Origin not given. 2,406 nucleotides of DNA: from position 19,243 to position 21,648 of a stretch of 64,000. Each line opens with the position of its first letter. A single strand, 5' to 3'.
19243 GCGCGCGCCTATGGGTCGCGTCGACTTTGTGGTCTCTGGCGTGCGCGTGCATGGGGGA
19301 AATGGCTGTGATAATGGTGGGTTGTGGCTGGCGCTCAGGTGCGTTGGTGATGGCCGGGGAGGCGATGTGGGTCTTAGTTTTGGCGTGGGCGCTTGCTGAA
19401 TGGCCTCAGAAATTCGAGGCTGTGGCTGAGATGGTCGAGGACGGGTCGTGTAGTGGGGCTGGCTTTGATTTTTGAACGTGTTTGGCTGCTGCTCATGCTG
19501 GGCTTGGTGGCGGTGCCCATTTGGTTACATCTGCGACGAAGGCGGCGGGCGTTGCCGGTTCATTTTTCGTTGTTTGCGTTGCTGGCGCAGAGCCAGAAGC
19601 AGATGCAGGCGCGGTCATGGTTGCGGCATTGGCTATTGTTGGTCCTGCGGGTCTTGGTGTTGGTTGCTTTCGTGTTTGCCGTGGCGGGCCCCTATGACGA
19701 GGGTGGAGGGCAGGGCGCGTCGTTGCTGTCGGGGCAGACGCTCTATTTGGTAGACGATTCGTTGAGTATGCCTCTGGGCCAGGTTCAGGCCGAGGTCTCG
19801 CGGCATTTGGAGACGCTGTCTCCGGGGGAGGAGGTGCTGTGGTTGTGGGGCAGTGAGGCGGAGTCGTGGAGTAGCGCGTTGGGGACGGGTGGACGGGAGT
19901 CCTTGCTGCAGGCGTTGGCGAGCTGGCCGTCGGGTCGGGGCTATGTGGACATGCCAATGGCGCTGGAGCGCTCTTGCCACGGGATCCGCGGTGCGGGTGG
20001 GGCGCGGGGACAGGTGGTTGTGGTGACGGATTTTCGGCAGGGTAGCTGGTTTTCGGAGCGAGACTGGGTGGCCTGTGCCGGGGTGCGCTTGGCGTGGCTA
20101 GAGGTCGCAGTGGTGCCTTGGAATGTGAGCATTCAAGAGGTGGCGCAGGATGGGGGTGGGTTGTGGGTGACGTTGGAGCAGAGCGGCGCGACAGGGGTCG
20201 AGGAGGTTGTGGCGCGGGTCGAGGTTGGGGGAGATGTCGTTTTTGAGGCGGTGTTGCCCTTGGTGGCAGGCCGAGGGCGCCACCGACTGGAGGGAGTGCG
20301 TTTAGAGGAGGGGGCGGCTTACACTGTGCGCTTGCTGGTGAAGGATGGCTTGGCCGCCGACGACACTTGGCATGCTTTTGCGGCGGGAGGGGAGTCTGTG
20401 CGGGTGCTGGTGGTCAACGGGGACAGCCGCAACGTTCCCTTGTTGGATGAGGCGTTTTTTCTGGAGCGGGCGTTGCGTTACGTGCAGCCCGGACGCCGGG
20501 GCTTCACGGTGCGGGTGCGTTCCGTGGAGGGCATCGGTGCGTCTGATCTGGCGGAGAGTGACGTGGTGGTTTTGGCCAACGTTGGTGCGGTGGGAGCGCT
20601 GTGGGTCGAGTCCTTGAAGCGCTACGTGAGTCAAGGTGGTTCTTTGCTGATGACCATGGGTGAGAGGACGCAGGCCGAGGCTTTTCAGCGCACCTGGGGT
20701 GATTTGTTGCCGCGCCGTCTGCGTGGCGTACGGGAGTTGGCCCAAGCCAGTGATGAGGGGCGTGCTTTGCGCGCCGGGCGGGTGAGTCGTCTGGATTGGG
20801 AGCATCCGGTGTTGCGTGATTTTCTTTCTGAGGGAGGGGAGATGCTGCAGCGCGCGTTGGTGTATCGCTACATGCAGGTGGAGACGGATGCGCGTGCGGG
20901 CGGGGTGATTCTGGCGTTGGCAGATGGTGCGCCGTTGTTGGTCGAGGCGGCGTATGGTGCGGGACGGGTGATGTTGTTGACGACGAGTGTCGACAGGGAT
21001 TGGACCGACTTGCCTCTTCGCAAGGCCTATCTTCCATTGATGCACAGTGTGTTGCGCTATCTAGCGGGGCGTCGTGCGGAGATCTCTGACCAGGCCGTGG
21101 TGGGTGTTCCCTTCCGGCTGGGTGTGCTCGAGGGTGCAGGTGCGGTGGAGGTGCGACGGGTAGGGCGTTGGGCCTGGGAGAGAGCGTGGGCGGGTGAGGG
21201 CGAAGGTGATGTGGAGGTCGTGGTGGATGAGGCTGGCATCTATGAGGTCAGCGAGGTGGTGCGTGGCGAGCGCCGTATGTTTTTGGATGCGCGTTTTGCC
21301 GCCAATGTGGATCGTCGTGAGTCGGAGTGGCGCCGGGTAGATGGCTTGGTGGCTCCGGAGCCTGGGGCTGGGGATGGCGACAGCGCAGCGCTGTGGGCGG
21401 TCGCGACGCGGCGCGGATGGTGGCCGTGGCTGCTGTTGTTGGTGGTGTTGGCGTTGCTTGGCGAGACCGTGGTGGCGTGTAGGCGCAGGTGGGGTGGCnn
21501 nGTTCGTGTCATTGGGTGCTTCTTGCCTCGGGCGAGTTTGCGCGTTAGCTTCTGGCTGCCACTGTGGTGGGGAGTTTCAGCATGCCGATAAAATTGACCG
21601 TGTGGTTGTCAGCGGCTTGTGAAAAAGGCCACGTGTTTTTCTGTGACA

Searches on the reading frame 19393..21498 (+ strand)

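Call 41: search_protein_families(library=pfam, proteins=[window:19393-21498:+], max_evalue=0.0001)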
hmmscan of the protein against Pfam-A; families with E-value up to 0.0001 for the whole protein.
window:19393-21498:+ (702 aa): 1 family
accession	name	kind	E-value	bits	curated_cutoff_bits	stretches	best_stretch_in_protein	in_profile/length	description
PF07584.16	BatA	-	5.5e-12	46.4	25.9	1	26-100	3-77/77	Aerotolerance regulator N-terminal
